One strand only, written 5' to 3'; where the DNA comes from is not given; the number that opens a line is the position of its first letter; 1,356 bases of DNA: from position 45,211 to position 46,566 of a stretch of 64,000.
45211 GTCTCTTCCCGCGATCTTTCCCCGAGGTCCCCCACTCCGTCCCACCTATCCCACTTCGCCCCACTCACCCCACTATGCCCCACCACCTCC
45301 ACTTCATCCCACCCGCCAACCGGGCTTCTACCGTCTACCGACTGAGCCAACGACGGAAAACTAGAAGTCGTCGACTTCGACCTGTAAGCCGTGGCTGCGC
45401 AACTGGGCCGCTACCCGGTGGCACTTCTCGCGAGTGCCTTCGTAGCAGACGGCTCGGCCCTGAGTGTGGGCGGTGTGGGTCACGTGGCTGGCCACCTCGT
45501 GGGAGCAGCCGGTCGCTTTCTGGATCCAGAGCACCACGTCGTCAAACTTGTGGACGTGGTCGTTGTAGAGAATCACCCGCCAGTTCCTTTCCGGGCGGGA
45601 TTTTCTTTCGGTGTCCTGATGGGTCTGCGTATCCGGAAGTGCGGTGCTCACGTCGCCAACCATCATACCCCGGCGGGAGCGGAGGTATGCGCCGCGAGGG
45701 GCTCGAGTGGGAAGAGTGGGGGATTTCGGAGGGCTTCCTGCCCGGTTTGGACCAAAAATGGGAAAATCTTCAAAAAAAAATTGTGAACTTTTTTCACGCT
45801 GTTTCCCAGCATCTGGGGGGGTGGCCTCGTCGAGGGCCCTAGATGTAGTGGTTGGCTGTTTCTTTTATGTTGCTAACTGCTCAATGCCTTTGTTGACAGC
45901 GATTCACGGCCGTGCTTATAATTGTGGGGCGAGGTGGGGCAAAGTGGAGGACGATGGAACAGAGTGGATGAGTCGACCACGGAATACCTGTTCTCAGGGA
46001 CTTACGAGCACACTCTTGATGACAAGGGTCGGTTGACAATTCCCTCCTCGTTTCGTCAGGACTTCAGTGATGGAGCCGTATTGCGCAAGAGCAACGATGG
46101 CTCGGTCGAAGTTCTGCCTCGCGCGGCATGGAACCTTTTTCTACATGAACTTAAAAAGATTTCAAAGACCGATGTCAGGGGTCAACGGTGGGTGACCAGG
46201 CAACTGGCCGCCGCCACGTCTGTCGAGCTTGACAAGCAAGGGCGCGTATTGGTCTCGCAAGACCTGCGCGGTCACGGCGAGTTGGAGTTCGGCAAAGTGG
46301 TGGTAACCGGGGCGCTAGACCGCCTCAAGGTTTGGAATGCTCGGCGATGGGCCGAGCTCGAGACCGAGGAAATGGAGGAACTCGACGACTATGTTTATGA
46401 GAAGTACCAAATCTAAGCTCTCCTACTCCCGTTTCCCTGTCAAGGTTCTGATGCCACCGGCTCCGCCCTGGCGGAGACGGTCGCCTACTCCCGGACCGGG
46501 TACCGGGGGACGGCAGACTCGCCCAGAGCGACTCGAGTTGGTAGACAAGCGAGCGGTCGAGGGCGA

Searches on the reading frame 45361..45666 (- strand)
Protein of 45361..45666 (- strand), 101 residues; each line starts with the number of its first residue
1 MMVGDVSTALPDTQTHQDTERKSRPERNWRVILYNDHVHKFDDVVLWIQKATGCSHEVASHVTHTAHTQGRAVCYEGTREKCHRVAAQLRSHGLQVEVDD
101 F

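Call 79: search_protein_families(library=pfam, proteins=[window:45361-45666:-], max_evalue=0.001)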
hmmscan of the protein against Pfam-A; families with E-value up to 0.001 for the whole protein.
window:45361-45666:- (101 aa): 1 family
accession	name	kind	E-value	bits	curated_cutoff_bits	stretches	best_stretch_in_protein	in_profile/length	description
PF02617.22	ClpS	-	1.3e-18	67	23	1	25-96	2-79/80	ATP-dependent Clp protease adaptor protein ClpS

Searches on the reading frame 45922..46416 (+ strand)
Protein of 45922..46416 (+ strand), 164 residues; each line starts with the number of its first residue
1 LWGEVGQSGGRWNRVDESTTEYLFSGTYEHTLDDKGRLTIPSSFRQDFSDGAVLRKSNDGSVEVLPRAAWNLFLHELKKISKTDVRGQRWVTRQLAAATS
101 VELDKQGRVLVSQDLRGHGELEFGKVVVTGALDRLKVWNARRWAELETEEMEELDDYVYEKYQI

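Call 79: search_protein_families(library=pfam, proteins=[window:45922-46416:+], max_evalue=0.001)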
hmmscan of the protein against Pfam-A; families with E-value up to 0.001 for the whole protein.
window:45922-46416:+ (164 aa): 1 family
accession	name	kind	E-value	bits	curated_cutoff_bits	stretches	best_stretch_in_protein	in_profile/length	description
PF02381.23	MraZ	-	1.5e-26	92.6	23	2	23-84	1-63/72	MraZ protein, putative antitoxin-like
